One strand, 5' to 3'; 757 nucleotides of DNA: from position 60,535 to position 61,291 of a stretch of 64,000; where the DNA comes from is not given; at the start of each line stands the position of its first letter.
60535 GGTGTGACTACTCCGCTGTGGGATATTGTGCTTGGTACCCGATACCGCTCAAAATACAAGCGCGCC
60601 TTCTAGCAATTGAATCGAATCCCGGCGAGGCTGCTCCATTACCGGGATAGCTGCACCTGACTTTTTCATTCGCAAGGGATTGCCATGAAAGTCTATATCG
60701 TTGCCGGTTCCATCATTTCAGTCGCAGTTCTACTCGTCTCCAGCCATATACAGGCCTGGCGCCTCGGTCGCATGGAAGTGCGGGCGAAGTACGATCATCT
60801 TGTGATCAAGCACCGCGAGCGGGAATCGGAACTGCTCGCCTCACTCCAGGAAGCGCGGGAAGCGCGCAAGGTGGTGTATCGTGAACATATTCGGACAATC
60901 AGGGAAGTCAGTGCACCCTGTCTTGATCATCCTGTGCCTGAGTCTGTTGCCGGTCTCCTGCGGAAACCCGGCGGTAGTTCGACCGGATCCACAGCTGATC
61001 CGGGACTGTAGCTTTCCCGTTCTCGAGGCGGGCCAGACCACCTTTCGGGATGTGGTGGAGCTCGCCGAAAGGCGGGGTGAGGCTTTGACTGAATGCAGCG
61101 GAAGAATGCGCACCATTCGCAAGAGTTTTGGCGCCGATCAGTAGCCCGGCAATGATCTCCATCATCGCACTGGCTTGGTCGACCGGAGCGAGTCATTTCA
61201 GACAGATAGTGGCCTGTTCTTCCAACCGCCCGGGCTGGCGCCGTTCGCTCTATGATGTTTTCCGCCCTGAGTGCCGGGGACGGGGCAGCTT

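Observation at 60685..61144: Orphan overlapped gene pair with two-component spanin (Rz/Rz1, P2 LysB/LysC-like) architecture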

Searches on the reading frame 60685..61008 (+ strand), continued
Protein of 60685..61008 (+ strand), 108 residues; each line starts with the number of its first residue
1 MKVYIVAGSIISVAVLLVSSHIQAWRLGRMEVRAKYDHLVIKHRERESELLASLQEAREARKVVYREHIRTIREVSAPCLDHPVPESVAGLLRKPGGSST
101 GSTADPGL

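Call 69: search_protein_families(library=padloc, proteins=[window:60685-61008:+, L005:1439-2260:+, L005:2248-4605:+, L005:4651-5376:-, L004:8320-9198:+], max_evalue=0.01)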
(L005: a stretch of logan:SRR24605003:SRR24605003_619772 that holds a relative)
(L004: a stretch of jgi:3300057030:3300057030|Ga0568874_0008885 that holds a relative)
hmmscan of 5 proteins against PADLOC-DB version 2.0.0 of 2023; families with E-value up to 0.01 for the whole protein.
window:60685-61008:+ (108 aa): 0 families

L005:1439-2260:+ (273 aa): 0 families

L005:2248-4605:+ (785 aa): 0 families

L005:4651-5376:- (241 aa): 0 families

L004:8320-9198:+ (292 aa): 0 families

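Call 71: search_protein_families(library=pfam, proteins=[L034:716-2311:+, L034:2367-3659:+, L034:5058-6314:+, L034:6134-6844:+, L034:7013-7423:+, L034:8428-8997:+, L034:8994-10736:-, L034:10862-11761:-, L034:13207-14850:-, L034:15346-16140:-], max_evalue=0.001)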
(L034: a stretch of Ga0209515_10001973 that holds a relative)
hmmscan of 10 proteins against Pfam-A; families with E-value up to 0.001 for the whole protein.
L034:716-2311:+ (531 aa): 3 families
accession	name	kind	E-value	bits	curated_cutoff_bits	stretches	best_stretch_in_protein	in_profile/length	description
PF01274.28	MS_TIM-barrel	-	1.7e-108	361.8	26.4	1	158-403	1-247/248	Malate synthase, TIM barrel domain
PF20659.2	MS_C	-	2.5e-36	125.1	23.1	1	410-530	2-118/118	Malate synthase, C-terminal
PF20656.2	MS_N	-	1e-18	67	23.5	1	8-67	3-62/64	Malate synthase, N-terminal domain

L034:2367-3659:+ (430 aa): 1 family
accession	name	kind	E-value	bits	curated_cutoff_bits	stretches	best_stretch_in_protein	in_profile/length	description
PF00285.26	Citrate_synt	-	4.8e-141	470.4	27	1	46-410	1-357/357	Citrate synthase, C-terminal domain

L034:5058-6314:+ (418 aa): 1 family
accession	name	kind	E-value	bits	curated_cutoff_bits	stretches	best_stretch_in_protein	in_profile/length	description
PF13480.13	Acetyltransf_6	-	1.6e-32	113.1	22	1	214-356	6-142/143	Acetyltransferase (GNAT) domain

L034:6134-6844:+ (236 aa): 0 families

L034:7013-7423:+ (136 aa): 0 families

L034:8428-8997:+ (189 aa): 2 families
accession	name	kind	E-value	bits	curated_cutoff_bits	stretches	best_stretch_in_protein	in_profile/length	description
PF02834.22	LigT_PEase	-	6.8e-16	58.7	23.3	1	28-98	13-87/87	LigT like Phosphoesterase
PF13563.12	2_5_RNA_ligase2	-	6e-11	43.1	27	1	36-141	11-117/152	2'-5' RNA ligase superfamily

L034:8994-10736:- (580 aa): 2 families
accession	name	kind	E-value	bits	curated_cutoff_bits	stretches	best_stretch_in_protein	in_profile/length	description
PF02872.23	5_nucleotid_C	-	2.1e-17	64.1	23.6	1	407-531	26-144/158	5'-nucleotidase, C-terminal domain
PF00149.33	Metallophos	-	2.9e-05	25.1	21.5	1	49-309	2-190/191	Calcineurin-like phosphoesterase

L034:10862-11761:- (299 aa): 1 family
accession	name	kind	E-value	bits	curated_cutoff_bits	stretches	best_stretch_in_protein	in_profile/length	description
PF21342.2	SoxA-TsdA_cyt-c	-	3.7e-17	62.5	27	1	88-179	1-88/88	SoxA/TsdA, cytochrome c domain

L034:13207-14850:- (547 aa): 3 families
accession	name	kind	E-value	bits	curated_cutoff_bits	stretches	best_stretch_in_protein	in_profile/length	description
PF01435.24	Peptidase_M48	-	2.4e-35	122.5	20.3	1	99-287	4-185/186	Peptidase family M48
PF13428.12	TPR_14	-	1.5e-08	35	23.5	0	407-448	3-44/44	Tetratricopeptide repeat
PF14559.12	TPR_19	-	2.7e-07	31.2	25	1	382-446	2-66/68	Tetratricopeptide repeat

L034:15346-16140:- (264 aa): 0 families

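Call 75: list_cluster_members(proteins=[P0008, P0009, P0010, P0011, P0013, P0014, P0015, P0016, P0018, P0032])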
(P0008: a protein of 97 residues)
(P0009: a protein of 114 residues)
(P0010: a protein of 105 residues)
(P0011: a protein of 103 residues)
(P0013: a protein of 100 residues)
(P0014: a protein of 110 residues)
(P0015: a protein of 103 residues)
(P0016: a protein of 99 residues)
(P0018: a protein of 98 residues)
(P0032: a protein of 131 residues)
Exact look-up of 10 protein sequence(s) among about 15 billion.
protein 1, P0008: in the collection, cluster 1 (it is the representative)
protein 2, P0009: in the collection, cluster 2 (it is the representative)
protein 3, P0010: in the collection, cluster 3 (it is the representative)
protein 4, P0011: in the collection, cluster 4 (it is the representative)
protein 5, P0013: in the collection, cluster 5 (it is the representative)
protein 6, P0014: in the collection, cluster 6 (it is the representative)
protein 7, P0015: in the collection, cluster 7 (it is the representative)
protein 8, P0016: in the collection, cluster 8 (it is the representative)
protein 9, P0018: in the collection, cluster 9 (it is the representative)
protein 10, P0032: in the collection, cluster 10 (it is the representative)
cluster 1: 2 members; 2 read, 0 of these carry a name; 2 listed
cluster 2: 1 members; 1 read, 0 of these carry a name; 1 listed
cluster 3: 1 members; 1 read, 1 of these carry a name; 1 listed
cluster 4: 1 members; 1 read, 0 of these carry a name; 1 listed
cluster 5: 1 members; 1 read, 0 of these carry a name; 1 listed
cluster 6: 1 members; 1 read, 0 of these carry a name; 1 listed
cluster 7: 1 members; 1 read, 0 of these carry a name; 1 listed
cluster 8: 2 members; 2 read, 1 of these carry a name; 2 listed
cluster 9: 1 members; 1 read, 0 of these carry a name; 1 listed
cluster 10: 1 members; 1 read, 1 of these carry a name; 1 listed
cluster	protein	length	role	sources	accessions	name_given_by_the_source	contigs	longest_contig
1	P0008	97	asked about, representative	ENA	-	-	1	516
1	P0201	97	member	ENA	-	-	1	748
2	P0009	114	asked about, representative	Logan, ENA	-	-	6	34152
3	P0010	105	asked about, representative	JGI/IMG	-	hypothetical protein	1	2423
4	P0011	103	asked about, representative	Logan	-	-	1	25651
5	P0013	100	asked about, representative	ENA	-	-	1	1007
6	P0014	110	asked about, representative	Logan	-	-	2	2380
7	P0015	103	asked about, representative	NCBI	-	-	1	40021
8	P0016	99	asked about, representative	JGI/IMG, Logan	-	hypothetical protein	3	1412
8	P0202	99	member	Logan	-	-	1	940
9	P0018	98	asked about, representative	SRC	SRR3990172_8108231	-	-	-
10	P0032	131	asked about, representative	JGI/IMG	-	hypothetical protein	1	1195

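Call 76: find_encoding_contigs(protein=P0009, flank=8000, max_places=1)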
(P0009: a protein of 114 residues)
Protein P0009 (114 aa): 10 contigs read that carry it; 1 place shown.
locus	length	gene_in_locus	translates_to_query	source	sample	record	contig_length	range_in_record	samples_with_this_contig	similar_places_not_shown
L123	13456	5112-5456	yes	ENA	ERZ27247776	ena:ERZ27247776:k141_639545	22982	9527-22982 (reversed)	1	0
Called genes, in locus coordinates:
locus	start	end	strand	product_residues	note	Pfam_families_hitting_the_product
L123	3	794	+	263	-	?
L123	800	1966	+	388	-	-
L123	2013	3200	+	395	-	-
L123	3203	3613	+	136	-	-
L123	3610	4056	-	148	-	-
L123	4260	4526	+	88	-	-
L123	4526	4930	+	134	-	PF02557:VanY, PF13539:Peptidase_M15_4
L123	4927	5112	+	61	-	-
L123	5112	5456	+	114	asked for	-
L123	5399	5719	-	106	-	-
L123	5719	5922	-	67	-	-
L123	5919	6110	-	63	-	-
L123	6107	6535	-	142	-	-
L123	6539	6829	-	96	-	-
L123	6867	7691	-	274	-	-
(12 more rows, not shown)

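Call 77: find_encoding_contigs(protein=P0011, flank=8000, max_places=1)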
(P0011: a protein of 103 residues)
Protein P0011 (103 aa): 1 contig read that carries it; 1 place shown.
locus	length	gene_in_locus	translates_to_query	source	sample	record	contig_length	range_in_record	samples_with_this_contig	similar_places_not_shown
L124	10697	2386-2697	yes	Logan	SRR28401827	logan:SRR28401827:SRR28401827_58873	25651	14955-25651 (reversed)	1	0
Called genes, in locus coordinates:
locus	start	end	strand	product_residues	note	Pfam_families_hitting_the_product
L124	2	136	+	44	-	?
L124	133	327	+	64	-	-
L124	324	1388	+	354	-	-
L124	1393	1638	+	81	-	-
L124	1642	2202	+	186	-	PF01520:Amidase_3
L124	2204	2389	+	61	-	-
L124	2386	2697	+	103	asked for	-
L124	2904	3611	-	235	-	-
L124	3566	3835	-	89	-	-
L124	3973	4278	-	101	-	-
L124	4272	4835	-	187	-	PF12917:YfbR-like (weak), PF13023:HD_3 (weak)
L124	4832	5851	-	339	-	PF00303:Thymidylat_synt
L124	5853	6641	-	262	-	PF20691:TAGT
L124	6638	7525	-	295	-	PF18723:HMUDK_hel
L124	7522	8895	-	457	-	PF04851:ResIII, PF00176:SNF2-rel_dom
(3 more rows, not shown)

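Call 78: find_encoding_contigs(protein=P0015, flank=8000, max_places=1)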
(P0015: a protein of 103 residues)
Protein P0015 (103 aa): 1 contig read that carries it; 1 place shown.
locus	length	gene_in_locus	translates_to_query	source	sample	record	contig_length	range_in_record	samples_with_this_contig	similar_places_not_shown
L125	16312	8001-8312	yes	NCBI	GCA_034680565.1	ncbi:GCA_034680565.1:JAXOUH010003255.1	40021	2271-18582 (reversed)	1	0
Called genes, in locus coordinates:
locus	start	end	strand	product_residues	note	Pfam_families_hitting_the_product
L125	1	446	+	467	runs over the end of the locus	PF11134:Phage_stabilise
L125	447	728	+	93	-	-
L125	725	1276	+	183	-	PF05118:Asp_Arg_Hydrox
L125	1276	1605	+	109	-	PF07883:Cupin_2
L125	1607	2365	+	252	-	-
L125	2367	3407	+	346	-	-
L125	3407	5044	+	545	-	-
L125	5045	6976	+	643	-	PF21722:Gly_rich_2 (weak)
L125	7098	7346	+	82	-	-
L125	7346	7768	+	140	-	PF18925:DUF5675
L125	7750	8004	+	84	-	-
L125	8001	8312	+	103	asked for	-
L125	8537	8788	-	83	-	-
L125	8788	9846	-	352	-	PF01041:DegT_DnrJ_EryC1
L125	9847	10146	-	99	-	-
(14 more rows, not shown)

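Call 85: search_protein_families(library=pfam, proteins=[L030:645-1343:+, L030:1833-2279:+, L030:2279-3883:+, L030:3884-5869:+, L030:6047-6952:+, L031:621-1043:+, L031:1687-2391:-, L031:2413-2874:-, L031:3620-4231:+, L034:6338-7402:-], max_evalue=0.001)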
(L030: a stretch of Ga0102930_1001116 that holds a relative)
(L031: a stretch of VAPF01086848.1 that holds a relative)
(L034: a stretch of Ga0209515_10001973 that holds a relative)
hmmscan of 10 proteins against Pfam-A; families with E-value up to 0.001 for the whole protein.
L030:645-1343:+ (232 aa): 0 families

L030:1833-2279:+ (148 aa): 1 family
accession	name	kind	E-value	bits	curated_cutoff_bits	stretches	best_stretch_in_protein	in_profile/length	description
PF03592.21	Terminase_2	-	3.1e-30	106.1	26.1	1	4-138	1-138/141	Terminase small subunit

L030:2279-3883:+ (534 aa): 1 family
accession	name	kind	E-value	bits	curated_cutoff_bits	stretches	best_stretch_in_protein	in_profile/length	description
PF17289.8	Terminase_6C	-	8.2e-07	29.6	22.6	1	347-507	1-154/155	Terminase RNaseH-like domain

L030:3884-5869:+ (661 aa): 1 family
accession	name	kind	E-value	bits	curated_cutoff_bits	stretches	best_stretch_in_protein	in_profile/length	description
PF23899.1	SU10_portal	-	5.5e-18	65.2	30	1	231-538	193-478/593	Phage SU10 portal protein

L030:6047-6952:+ (301 aa): 1 family
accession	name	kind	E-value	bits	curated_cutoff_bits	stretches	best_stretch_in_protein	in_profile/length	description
PF04977.20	DivIC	-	0.00053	20.2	28.9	1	74-114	13-53/80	Septum formation initiator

L031:621-1043:+ (140 aa): 0 families

L031:1687-2391:- (234 aa): 0 families

L031:2413-2874:- (153 aa): 0 families

L031:3620-4231:+ (203 aa): 0 families

L034:6338-7402:- (354 aa): 1 family
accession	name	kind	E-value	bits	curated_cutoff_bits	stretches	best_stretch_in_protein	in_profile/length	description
PF01522.26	Polysacc_deac_1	-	7.9e-19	68.3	23.1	2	199-280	26-108/124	Polysaccharide deacetylase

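Call 95: search_solved_structures(query=A3, max_evalue=1)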
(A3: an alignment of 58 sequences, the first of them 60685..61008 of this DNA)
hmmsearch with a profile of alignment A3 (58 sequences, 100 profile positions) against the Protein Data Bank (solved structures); distinct sequences matched with E-value up to 1: 7.
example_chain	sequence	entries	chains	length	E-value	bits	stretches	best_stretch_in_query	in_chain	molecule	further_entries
4v8m_A5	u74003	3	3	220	0.027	17.5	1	9-78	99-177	40S RIBOSOMAL PROTEIN S8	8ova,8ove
2mar_A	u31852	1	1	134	0.13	15.4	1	17-95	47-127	SXP/RAL-2 family protein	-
2x43_S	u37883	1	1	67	0.29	14.2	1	30-77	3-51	SHERP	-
6f0k_H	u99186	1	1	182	0.36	13.9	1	1-56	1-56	ActH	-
28lk_A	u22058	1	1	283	0.44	13.7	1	10-65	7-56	complement-inhibiting protein ChiB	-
6swj_A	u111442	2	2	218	0.79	12.8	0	64-90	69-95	Histidine kinase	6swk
5f5m_A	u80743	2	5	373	0.99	12.5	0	7-64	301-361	Nucleoprotein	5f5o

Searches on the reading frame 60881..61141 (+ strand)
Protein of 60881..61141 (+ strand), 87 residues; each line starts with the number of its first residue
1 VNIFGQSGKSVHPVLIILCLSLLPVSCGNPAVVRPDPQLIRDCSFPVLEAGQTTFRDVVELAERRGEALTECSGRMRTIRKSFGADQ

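Call 3: search_protein_families(library=pfam, proteins=[window:60881-61141:+], max_evalue=1)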
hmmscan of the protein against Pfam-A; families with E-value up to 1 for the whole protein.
window:60881-61141:+ (87 aa): 1 family
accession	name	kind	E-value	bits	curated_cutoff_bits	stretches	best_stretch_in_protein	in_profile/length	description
PF23793.1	LysC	-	2.1e-08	34.4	27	1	26-81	5-64/69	Rz1-like lysis system protein LysC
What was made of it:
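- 60881..61144 (+): o-spanin gene (ORF2, 87 aa, GTG start, +1 frame), a LysC-family lipoprotein precursor. The mature part is 61 aa, running from Cys27, with two further conserved Cys (C43, C72). Pfam PF23793 LysC: 34.4 bits against a cut-off of 27, E 2.1e-8 (call 3).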

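Call 4: search_protein_families(library=phrogs, proteins=[window:60881-61141:+], max_evalue=1)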
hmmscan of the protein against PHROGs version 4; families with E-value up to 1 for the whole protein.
window:60881-61141:+ (87 aa): 1 family
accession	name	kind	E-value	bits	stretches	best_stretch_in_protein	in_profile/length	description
phrog_456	-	lysis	2.6e-09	37.7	1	13-82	12-86/102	Rz-like spanin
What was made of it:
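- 60881..61144 (+): phrog_456: E 2.6e-9 (call 4).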

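Call 5: search_protein_families(library=ncbifam, proteins=[window:60881-61141:+], max_evalue=1)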
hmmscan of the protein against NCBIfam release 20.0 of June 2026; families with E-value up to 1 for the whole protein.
window:60881-61141:+ (87 aa): 0 families

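Call 8: find_homologous_proteins(query=window:60881-61141:+, max_evalue=0.01)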
Query window:60881-61141:+: 6 candidates shared short words with the query, none scored E <= 0.01.
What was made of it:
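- Tried and rejected: No hit, because the overlapped gene is not called by gene predictors (call 8).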

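Call 19: find_related_loci(query=A1, collection=genome_contigs, flank=10000)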
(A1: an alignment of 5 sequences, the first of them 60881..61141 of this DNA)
Query A1 (87 aa) in genome_contigs; peptide patterns used: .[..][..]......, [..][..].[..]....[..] (x = any residue, [..] = any of these).
221 stretches matched a pattern, but none encodes a relative of the query by tblastn (E <= 1e-3).
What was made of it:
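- Tried and rejected: No relative was found, so the clade has no representative genome there (call 19).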

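Call 21: search_dna_similar(query=window:60881-61141:+, collection=phages, mode=protein, max_evalue=1, max_rows=25)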
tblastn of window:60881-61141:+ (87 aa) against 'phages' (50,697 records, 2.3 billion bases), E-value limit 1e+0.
Records with a match: 10; places in all: 10; records where one place covers at least 80% of the query: 0.
Best place of each record, by identity: <60% 10.
By first word of the organism name: Enterobacteria 4; Stenotrophomonas 3; Salmonella 2; Xanthomonas 1.
By host as written in the record: Salmonella enterica serovar Typhimurium LT2 - pKJK5 4; Stenotrophomonas maltophilia 2; - 2; Stenotrophomonas maltophilia c9 1; Xanthomonas citri pv. citri 1.
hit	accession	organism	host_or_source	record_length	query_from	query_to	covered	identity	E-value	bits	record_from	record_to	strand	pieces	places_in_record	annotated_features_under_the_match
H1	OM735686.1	Stenotrophomonas phage vB_SmeS_BUCT700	Stenotrophomonas maltophilia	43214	16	80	75%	40.0%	6e-6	47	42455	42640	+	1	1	hypothetical protein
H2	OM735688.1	Stenotrophomonas phage vB_SmeS_BUCT703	Stenotrophomonas maltophilia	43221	16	80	75%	40.0%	6e-6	47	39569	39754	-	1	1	none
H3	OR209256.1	Stenotrophomonas phage c9-N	Stenotrophomonas maltophilia c9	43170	16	80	75%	38.5%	2e-5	46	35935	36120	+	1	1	o-spanin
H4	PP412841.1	Enterobacteria phage PRDmahogany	Salmonella enterica serovar Typhimurium ...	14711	15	83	79%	30.7%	5e-1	34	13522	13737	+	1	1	Rz1-like spanin | Rz-like spanin | ssDNA binding protein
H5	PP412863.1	Enterobacteria phage PRDturquoise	Salmonella enterica serovar Typhimurium ...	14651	15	83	79%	30.7%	8e-1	33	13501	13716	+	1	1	Rz1-like spanin | Rz-like spanin | ssDNA binding protein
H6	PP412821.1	Enterobacteria phage PRDbigpapi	Salmonella enterica serovar Typhimurium ...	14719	15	83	79%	30.7%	8e-1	33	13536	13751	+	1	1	Rz1-like spanin | Rz-like spanin | ssDNA binding protein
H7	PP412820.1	Enterobacteria phage PRDazure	Salmonella enterica serovar Typhimurium ...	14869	15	83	79%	30.7%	8e-1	33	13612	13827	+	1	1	Rz1-like spanin | Rz-like spanin | ssDNA binding protein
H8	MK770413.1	Salmonella phage SE4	sewage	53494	26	79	62%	36.5%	6e-1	34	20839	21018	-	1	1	hypothetical protein (x2)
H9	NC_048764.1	Salmonella phage SE4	sewage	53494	26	79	62%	36.5%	6e-1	34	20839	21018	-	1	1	hypothetical protein | Rz-like spanin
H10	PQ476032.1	Xanthomonas phage phiXacJX1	Xanthomonas citri pv. citri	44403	35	80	53%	37.0%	3e-1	34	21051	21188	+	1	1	Rz-like spanin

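Call 23: get_annotated_region(hit=H3, flank=3000)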
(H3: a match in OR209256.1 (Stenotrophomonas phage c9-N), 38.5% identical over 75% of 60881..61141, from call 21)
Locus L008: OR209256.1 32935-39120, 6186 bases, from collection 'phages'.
description: Stenotrophomonas phage c9-N, complete genome.
organism: Stenotrophomonas phage c9-N (NCBI taxid 3058994)
taxonomy: Viruses; Duplodnaviria; Heunggongvirae; Uroviricota; Caudoviricetes; Autographiviridae
host: Stenotrophomonas maltophilia c9; source: Nanhu Lake water; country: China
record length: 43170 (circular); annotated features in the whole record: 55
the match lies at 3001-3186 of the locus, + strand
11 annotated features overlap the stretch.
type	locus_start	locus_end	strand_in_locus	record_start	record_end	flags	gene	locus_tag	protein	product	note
CDS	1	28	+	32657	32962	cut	-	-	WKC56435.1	terminase small subunit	-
CDS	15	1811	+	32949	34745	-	-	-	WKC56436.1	terminase large subunit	-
CDS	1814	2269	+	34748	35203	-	-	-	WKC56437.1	hypothetical protein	-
CDS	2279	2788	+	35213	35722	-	-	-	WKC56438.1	lysozyme R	-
CDS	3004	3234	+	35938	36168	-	-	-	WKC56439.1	o-spanin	-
CDS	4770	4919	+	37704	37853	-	-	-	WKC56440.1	hypothetical protein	-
CDS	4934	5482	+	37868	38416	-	-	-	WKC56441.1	hypothetical protein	-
CDS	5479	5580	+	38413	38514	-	-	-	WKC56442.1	hypothetical protein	-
CDS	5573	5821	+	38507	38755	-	-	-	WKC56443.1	hypothetical protein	-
CDS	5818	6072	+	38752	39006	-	-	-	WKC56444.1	hypothetical protein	-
CDS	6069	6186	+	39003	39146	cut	-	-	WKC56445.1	hypothetical protein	-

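Call 66: search_protein_families(library=pfam, proteins=[L008:2763-3044:+, L008:2956-3231:+], max_evalue=0.01)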
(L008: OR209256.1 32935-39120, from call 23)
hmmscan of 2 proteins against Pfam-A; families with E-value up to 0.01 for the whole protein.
L008:2763-3044:+ (94 aa): 0 families

L008:2956-3231:+ (92 aa): 1 family
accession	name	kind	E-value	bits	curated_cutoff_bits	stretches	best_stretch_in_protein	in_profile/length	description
PF23793.1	LysC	-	1.1e-13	51.3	27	1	22-81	1-67/69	Rz1-like lysis system protein LysC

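Call 69: search_protein_families(library=padloc, proteins=[window:60881-61141:+], max_evalue=0.01)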
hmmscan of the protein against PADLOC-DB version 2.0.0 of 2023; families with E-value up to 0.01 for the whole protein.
window:60881-61141:+ (87 aa): 0 families

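Call 93: predict_structure(protein=window:60881-61141:+)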
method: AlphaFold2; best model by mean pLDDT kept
length: 87 residues; sequences in the alignment: 1
mean_pLDDT: 48.6   pTM: 0.33
mean pLDDT of the five models: 48.6, 47.5, 39.9, 39.1, 35.7
residues with pLDDT >= 90: 0; 70-90: 0; 50-70: 38; < 50: 49
segments of 3 or more residues with pLDDT < 50: 1-10, 25-49, 84-87
pLDDT, mean of each block of 10 residues (from residue 1): 39 52 46 43 47 55 58 50 45
secondary structure, 60 per line:
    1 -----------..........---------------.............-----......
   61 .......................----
elements in order: H12-21 H37-49 H55-83
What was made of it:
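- Closest known: Lambda Rz/Rz1, the mechanistic model for spanins. Different: That model has low confidence (call 93).
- Tried and rejected: The single-sequence model has low confidence (pLDDT 48.6, call 93) and I used it only as a hint.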

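Call 94: search_solved_structures(query=A1, max_evalue=1)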
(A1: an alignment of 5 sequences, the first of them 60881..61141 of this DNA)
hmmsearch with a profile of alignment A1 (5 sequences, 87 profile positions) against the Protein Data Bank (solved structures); distinct sequences matched with E-value up to 1: 0.
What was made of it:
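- Tried and rejected: No relative (calls 94, 95).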
